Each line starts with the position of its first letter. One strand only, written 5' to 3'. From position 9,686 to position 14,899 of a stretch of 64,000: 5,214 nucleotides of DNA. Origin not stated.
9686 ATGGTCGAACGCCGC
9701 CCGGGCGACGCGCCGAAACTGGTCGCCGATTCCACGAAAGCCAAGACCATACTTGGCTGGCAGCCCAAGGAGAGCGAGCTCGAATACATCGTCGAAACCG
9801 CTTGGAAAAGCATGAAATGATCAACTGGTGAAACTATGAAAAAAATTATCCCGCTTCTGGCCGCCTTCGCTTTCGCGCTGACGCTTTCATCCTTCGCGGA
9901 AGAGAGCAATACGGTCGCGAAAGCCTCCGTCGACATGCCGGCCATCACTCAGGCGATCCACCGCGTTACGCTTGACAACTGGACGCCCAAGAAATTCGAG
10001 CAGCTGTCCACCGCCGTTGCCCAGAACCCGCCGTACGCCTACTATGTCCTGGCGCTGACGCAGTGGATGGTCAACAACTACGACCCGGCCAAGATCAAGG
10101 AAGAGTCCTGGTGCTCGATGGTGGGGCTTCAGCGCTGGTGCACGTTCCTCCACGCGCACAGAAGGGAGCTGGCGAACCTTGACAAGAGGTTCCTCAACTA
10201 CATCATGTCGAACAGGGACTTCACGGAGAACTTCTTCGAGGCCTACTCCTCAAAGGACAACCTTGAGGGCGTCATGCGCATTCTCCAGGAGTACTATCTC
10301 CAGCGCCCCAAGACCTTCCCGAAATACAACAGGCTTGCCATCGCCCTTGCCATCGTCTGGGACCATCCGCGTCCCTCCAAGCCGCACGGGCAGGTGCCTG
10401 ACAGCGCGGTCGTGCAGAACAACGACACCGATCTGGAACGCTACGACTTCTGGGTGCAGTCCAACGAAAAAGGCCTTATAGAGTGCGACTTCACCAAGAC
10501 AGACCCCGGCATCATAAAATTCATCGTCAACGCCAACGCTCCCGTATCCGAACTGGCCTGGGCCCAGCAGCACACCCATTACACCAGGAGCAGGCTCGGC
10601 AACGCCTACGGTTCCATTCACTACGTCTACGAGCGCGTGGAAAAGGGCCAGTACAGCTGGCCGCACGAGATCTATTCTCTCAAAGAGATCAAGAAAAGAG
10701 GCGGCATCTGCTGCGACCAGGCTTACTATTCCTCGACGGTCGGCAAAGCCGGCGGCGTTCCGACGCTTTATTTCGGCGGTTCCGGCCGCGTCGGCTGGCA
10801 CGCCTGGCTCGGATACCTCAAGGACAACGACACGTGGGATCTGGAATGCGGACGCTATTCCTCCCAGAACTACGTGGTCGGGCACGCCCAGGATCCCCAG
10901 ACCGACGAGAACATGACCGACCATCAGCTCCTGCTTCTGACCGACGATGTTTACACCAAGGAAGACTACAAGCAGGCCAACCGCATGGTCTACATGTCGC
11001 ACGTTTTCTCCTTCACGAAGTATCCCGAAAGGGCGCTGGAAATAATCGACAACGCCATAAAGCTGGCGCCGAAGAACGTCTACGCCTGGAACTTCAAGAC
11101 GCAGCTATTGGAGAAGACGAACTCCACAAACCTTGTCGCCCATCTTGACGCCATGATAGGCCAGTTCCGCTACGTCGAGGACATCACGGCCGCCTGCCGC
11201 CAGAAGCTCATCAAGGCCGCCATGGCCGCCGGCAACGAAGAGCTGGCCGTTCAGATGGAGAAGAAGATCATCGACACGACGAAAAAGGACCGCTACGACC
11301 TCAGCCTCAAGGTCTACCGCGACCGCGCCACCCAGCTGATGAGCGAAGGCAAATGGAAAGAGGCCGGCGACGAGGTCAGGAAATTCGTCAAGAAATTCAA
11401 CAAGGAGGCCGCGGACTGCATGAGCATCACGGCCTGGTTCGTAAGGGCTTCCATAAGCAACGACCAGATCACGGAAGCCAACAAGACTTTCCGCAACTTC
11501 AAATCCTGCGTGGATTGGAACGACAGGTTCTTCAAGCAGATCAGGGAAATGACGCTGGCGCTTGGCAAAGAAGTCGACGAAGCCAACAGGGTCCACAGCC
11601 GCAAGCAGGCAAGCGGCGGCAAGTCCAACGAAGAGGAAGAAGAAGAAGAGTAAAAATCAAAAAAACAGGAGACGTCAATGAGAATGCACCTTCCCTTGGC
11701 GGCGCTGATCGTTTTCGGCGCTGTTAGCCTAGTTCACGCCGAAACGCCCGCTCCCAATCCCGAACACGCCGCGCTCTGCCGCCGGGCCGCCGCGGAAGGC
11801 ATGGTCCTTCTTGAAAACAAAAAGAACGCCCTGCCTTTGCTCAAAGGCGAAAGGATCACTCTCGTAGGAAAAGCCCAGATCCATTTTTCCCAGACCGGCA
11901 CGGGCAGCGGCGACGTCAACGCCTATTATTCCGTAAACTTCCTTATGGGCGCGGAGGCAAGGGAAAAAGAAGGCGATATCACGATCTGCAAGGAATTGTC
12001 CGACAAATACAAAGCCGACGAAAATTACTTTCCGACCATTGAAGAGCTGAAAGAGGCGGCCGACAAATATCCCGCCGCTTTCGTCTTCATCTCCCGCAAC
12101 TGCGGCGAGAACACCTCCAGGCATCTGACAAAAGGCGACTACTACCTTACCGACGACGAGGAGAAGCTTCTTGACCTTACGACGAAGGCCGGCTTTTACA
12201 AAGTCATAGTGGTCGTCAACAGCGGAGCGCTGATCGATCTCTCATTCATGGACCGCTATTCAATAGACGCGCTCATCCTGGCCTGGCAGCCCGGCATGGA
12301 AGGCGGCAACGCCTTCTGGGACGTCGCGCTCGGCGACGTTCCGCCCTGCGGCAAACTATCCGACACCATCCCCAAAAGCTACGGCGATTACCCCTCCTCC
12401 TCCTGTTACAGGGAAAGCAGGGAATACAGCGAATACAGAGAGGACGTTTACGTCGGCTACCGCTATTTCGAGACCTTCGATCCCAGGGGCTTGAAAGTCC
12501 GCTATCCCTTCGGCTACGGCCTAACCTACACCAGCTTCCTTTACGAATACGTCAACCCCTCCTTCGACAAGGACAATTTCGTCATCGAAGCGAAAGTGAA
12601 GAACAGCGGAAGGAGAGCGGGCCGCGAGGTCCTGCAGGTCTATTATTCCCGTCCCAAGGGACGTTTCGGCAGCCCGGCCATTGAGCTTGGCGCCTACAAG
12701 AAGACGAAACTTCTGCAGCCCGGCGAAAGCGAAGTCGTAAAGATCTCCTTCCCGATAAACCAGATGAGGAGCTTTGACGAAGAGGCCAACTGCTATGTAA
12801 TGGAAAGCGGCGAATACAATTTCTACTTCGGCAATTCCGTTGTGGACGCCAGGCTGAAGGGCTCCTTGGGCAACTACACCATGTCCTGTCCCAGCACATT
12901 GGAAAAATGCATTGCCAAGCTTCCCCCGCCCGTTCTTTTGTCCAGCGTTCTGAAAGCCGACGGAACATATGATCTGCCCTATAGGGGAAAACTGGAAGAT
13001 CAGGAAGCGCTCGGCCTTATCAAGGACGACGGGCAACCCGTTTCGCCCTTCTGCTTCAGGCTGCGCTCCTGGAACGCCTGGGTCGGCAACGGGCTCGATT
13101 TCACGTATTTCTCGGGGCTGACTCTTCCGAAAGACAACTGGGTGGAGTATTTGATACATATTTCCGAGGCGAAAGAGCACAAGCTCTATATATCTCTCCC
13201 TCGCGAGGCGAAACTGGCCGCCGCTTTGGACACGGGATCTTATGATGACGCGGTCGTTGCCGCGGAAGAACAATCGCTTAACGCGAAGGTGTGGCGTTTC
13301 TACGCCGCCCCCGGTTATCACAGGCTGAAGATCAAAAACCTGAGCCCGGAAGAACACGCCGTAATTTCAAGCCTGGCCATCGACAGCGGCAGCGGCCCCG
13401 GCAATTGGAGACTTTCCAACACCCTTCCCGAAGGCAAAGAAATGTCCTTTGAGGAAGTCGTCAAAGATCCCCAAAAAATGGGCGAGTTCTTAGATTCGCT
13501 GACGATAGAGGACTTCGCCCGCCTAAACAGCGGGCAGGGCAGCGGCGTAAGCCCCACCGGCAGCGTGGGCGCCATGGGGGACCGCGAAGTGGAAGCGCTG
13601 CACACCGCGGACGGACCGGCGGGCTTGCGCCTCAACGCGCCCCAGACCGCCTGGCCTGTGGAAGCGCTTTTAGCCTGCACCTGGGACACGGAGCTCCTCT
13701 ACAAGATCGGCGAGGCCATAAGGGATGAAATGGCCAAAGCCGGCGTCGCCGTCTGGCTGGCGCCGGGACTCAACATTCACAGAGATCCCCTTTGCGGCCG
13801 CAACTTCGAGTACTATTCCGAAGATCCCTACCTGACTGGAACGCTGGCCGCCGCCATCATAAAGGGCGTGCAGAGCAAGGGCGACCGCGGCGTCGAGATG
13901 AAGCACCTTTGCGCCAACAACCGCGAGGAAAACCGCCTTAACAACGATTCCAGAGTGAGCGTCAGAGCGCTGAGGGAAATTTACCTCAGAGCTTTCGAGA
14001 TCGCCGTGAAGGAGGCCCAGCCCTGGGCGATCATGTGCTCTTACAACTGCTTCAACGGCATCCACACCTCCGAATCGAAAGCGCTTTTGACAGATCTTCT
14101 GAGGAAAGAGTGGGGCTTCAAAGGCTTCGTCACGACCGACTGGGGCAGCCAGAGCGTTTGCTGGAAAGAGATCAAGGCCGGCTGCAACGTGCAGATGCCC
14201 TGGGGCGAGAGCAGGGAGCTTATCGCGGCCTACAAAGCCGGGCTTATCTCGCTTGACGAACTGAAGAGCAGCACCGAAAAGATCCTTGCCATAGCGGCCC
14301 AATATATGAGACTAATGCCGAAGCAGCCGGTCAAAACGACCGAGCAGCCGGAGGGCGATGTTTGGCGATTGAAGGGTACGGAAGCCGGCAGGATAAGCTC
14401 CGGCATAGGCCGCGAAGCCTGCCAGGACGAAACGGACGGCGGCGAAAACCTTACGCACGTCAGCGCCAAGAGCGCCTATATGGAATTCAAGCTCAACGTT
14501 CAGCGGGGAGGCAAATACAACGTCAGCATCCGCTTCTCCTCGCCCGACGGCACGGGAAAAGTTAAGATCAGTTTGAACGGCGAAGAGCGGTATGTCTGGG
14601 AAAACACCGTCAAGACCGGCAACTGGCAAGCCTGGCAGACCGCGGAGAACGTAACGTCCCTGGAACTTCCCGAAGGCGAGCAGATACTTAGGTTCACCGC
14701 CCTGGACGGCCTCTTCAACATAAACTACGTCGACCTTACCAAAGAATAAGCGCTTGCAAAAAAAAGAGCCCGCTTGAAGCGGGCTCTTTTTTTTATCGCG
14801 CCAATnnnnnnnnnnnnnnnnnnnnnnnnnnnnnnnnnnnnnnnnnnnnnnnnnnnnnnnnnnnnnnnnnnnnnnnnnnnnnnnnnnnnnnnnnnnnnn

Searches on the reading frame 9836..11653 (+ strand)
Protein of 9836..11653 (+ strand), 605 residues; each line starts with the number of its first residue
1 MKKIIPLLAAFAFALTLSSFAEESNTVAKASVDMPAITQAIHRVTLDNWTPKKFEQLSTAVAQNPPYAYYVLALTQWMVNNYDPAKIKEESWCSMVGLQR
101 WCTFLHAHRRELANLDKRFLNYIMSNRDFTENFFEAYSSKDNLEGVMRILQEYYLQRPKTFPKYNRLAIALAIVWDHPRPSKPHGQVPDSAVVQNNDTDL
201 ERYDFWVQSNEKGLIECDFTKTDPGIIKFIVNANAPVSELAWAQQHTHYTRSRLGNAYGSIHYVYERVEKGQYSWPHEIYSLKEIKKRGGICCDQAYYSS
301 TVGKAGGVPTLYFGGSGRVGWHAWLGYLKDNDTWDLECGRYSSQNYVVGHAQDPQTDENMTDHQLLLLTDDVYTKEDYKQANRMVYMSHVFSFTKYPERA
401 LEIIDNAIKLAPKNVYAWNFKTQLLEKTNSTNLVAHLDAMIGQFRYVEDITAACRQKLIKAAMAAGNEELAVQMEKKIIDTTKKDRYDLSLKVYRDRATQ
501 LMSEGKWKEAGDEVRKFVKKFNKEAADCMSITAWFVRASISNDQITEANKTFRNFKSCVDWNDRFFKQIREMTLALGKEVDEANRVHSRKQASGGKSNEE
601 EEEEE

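Call 76: search_protein_families(library=pfam, proteins=[window:9836-11653:+], max_evalue=0.1)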
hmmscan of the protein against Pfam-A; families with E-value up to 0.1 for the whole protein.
window:9836-11653:+ (605 aa): 2 families
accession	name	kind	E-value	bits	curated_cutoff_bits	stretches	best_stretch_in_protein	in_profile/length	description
PF01239.28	PPTA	-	0.00012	22.1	29.5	1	398-427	2-31/32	Protein prenyltransferase alpha subunit repeat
PF13428.12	TPR_14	-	0.0011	19.8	23.5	0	394-421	14-41/44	Tetratricopeptide repeat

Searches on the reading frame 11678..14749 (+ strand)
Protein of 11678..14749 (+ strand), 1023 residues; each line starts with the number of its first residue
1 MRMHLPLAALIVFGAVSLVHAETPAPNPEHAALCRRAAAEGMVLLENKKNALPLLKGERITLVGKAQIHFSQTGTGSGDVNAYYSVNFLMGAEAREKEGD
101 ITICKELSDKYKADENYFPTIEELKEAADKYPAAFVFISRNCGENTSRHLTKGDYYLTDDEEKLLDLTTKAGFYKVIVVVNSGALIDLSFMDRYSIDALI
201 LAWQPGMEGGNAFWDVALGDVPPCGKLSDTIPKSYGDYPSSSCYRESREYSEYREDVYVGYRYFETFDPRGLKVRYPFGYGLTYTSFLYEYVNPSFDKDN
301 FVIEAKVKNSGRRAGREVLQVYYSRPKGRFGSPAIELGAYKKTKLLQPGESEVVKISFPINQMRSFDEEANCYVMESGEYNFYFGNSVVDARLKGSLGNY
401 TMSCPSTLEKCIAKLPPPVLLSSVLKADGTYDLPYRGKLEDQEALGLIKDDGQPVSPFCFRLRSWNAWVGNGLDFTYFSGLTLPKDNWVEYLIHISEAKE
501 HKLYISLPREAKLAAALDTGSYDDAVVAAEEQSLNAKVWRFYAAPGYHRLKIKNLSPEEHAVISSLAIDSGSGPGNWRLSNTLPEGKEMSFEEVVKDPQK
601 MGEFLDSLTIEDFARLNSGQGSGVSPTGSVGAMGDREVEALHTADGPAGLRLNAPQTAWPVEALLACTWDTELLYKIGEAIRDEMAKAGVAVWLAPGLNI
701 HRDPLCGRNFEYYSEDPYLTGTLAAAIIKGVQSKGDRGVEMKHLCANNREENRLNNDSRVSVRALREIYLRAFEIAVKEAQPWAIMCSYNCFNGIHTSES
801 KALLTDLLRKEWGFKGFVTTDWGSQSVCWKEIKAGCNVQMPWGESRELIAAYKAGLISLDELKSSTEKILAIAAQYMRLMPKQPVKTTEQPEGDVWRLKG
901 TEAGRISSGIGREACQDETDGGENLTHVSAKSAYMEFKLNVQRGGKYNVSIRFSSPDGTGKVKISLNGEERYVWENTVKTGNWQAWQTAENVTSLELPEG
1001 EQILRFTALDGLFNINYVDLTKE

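Call 28: find_encoding_contigs(protein=window:11678-14749:+, flank=10000, max_places=1)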
Protein window:11678-14749:+ (1023 aa): 8 contigs read that carry it; 1 place shown.
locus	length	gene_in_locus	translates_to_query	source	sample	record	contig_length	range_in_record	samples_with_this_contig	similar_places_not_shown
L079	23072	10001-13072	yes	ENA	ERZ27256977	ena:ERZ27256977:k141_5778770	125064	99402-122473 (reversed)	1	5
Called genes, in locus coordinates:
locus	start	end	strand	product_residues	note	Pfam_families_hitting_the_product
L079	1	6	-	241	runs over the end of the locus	-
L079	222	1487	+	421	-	-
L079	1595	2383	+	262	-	PF02899:Phage_int_SAM_1, PF00589:Phage_integrase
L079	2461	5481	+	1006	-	PF00535:Glycos_transf_2, PF13641:Glyco_tranf_2_3, PF00534:Glycos_transf_1, PF13692:Glyco_trans_1_4, PF13524:Glyco_trans_1_2 (weak), PF00534:Glycos_transf_1, PF13692:Glyco_trans_1_4, PF20706:GT4-conflict, +2 more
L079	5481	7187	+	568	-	PF13489:Methyltransf_23, PF07021:MetW (weak), PF08241:Methyltransf_11, PF08242:Methyltransf_12 (weak), PF13649:Methyltransf_25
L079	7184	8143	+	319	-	PF01073:3Beta_HSD, PF01370:Epimerase, PF02719:Polysacc_synt_2, PF04321:RmlD_sub_bind, PF05368:NmrA (faint), PF07993:NAD_binding_4 (faint), PF13460:NAD_binding_10 (faint), PF16363:GDP_Man_Dehyd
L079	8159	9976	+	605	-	-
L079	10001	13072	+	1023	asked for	PF01915:Glyco_hydro_3_C, PF14310:Fn3-like, PF00933:Glyco_hydro_3, PF03422:CBM_6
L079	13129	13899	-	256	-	PF00132:Hexapep, PF25084:LbH_EIF2B (faint), PF25087:GMPPB_C, PF00132:Hexapep, PF13720:Acetyltransf_11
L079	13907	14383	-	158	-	PF22817:ApeP-like, PF07977:FabA, PF22818:ApeI-like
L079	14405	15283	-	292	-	PF03331:LpxC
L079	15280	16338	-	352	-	PF04613:LpxD, PF00132:Hexapep, PF25087:GMPPB_C (faint), PF25084:LbH_EIF2B (weak), PF00132:Hexapep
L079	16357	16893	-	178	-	PF03938:OmpH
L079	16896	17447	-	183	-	PF03938:OmpH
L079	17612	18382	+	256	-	PF20539:DUF6754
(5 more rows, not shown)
